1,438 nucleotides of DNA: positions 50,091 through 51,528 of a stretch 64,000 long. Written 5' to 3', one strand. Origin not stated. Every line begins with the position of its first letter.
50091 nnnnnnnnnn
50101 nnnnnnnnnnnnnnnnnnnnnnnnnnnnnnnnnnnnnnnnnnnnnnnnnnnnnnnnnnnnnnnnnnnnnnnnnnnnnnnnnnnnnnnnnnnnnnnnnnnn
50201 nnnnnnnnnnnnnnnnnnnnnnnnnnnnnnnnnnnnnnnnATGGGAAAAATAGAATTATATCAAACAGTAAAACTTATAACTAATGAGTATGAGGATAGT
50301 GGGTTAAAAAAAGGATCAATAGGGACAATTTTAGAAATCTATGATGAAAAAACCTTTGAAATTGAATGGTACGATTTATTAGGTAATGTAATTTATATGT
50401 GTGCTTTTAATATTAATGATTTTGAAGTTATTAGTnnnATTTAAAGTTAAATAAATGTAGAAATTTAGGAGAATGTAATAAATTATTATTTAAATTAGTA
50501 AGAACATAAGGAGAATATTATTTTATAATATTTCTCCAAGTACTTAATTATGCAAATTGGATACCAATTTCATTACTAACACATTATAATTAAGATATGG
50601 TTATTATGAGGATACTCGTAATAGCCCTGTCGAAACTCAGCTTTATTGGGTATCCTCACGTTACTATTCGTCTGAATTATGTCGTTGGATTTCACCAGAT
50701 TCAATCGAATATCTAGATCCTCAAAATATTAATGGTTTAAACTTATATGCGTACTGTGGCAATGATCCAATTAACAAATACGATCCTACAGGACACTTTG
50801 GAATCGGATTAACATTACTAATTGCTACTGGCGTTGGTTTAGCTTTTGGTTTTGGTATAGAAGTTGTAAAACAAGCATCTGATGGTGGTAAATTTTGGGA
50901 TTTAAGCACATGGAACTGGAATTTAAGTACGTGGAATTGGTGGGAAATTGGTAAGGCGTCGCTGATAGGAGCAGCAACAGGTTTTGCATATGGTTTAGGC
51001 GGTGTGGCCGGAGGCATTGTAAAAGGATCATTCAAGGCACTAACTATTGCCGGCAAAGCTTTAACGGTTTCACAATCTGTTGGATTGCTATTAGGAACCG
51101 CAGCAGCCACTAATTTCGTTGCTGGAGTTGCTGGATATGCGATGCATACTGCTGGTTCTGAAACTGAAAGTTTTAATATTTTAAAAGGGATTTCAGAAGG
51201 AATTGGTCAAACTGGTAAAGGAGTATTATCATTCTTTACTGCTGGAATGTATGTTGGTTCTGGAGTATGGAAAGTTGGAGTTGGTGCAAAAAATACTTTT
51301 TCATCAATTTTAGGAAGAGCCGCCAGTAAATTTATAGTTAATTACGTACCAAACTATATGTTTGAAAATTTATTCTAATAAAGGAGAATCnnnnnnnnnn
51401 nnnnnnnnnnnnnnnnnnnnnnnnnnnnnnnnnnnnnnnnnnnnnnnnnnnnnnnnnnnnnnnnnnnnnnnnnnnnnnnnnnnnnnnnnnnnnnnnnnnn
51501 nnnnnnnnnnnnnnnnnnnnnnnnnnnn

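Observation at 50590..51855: Orphan RHS C-terminal cassette with a different glycine-rich membrane toxin and its own membrane immunity candidate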

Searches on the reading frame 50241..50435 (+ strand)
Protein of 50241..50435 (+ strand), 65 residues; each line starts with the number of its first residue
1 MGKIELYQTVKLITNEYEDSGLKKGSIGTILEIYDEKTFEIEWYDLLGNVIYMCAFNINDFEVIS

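Call 9: search_protein_families(library=pfam, proteins=[window:50241-50435:+], max_evalue=0.1)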
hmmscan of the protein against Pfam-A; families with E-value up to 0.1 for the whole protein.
window:50241-50435:+ (65 aa): 2 families
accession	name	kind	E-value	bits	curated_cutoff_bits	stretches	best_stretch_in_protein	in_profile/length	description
PF16277.11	DUF4926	-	4.8e-11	42.3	29.1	1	6-63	1-57/57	Domain of unknown function (DUF4926)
PF00467.35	KOW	-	0.073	13.4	22.3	0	23-42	12-32/32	KOW motif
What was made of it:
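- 50241..50438 (+): Immunity gene of the main tip (65 aa, DUF4926, soluble). call 9: PF16277, E = 4.8e-11, above the cut-off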

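Call 10: search_protein_families(library=ncbifam, proteins=[window:50241-50435:+], max_evalue=0.1)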
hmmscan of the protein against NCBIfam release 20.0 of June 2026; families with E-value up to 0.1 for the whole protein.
window:50241-50435:+ (65 aa): 0 families

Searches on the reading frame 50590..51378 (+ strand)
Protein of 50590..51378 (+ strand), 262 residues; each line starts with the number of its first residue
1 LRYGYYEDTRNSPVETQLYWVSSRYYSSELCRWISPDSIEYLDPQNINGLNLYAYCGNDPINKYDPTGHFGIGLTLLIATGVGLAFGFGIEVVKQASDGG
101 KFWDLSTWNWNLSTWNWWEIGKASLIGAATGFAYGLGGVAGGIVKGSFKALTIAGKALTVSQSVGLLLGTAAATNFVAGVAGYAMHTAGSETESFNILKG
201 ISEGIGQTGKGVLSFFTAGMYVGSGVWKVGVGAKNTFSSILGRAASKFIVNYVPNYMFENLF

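Call 9: search_protein_families(library=pfam, proteins=[window:50590-51378:+], max_evalue=0.1)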
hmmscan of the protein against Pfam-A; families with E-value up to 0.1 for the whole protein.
window:50590-51378:+ (262 aa): 0 families

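Call 10: search_protein_families(library=ncbifam, proteins=[window:50590-51378:+], max_evalue=0.1)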
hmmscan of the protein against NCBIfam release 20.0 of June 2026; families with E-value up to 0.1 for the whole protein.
window:50590-51378:+ (262 aa): 1 family
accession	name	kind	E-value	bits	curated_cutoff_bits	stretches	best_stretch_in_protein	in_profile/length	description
TIGR03696.1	Rhs_assc_core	domain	3.3e-14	53.1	32.5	1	14-69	26-76/76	RHS repeat-associated core domain-containing protein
